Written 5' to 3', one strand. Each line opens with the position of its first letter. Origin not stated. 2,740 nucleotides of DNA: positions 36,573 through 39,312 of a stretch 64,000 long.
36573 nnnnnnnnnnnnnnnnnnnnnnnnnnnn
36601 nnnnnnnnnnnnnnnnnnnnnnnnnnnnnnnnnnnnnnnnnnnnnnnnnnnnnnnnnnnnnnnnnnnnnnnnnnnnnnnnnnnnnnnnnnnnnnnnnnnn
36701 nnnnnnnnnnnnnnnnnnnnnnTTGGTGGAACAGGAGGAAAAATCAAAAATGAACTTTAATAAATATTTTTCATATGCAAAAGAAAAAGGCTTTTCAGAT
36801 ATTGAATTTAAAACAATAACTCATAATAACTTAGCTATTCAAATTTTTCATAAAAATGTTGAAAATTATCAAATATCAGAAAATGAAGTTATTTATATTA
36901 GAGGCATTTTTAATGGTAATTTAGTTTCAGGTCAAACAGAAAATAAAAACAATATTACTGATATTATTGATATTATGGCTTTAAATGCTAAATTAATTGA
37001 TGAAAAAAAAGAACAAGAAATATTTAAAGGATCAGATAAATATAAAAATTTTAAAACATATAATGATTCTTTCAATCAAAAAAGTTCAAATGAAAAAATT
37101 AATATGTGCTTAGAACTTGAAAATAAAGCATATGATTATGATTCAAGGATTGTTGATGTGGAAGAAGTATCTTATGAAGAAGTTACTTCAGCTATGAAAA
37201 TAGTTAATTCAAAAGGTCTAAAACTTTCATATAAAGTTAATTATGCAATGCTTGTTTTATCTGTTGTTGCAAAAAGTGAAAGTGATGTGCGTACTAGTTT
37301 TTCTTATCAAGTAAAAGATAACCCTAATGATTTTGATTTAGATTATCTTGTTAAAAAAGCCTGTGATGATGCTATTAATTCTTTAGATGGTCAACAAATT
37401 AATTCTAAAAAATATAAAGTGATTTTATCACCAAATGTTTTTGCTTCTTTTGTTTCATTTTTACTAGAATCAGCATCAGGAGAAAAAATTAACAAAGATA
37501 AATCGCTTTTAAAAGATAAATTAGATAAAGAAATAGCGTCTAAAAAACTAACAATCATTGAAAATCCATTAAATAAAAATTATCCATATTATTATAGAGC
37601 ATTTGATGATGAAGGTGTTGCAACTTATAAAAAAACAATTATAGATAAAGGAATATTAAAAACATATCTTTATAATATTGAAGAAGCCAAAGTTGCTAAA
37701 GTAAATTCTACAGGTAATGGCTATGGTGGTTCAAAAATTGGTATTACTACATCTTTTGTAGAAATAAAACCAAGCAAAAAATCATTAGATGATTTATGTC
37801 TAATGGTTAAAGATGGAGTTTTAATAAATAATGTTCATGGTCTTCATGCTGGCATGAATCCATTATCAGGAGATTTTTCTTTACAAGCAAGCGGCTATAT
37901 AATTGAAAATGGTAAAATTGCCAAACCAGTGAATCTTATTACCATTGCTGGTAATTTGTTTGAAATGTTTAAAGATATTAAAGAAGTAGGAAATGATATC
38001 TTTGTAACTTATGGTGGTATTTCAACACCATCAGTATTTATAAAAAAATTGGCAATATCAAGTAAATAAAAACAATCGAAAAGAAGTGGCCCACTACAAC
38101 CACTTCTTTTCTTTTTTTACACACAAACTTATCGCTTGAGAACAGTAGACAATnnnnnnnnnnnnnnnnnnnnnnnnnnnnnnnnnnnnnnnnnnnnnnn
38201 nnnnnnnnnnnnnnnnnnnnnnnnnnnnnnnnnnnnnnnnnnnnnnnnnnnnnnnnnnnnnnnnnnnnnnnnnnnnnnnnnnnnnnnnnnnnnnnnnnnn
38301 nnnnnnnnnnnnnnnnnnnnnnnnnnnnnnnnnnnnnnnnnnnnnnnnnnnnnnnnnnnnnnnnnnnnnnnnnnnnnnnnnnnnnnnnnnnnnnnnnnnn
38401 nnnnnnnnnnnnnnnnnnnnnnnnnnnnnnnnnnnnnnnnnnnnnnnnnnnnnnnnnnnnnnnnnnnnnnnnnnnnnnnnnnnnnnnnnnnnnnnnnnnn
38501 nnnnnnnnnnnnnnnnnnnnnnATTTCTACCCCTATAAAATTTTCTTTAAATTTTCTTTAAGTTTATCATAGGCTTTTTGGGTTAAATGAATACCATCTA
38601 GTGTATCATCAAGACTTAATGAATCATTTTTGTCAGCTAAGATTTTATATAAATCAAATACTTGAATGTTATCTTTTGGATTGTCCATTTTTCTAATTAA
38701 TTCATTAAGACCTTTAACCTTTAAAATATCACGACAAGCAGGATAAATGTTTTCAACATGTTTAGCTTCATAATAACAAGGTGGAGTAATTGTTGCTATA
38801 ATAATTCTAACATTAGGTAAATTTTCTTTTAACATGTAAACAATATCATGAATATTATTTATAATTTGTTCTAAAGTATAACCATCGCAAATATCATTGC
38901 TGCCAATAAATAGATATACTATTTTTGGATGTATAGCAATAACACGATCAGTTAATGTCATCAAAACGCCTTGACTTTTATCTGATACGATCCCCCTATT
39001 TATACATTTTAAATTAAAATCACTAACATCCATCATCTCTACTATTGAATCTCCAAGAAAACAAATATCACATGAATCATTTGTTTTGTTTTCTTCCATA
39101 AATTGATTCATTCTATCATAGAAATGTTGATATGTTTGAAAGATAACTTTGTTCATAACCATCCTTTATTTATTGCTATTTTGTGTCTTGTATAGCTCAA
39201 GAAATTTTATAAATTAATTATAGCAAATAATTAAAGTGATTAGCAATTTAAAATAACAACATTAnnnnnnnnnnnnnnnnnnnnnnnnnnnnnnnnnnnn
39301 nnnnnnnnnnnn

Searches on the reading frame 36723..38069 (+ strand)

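Call 3: search_protein_families(library=pfam, proteins=[window:36723-38069:+], max_evalue=1)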
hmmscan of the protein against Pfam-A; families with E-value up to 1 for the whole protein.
window:36723-38069:+ (448 aa): 2 families
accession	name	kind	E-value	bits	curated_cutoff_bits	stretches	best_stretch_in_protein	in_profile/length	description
PF19289.4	PmbA_TldD_3rd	-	2e-66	223.7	22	1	228-446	1-219/220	PmbA/TldA metallopeptidase C-terminal domain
PF19290.4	PmbA_TldD_2nd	-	2.9e-16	60.3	20.9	1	117-221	3-109/109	PmbA/TldA metallopeptidase central domain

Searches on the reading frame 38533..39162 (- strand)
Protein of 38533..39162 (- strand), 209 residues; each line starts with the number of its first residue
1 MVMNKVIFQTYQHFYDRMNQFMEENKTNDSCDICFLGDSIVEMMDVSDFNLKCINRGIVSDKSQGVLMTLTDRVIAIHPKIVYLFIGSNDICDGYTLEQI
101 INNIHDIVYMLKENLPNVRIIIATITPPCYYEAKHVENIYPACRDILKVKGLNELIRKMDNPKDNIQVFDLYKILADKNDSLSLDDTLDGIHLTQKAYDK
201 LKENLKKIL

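Call 3: search_protein_families(library=pfam, proteins=[window:38533-39162:-], max_evalue=1)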
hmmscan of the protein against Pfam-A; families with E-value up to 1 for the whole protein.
window:38533-39162:- (209 aa): 4 families
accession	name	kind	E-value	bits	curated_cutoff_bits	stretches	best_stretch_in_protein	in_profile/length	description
PF13472.12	Lipase_GDSL_2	-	1.1e-16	62.3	32.9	1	51-199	33-177/178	GDSL-like Lipase/Acylhydrolase family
PF00657.28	Lipase_GDSL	-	1.4e-14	55.2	23.6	1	35-201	25-204/208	GDSL-like Lipase/Acylhydrolase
PF17182.10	OSK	-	3.4e-07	30.1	27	1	76-181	69-161/202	OSK domain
PF08542.16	Rep_fac_C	-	0.015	16.1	23.6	1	93-117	32-56/88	Replication factor C C-terminal domain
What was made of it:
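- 38533..39162 (-): SGNH/GDSL hydrolase gene immediately upstream (10-nt gap), with no signal peptide or TM; conserved partner gene in the window's subfamily only. PF13472 at 62.3 bits and PF00657 at 55.2 bits (call 3).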

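Call 4: search_protein_families(library=ncbifam, proteins=[window:38533-39162:-], max_evalue=1)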
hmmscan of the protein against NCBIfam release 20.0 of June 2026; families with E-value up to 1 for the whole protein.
window:38533-39162:- (209 aa): 1 family
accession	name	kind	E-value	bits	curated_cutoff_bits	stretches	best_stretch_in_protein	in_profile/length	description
NF007819.1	PRK10528.1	equivalog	0.0018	18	270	1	50-141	64-156/210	multifunctional acyl-CoA thioesterase I/protease I/lysophospholipase L1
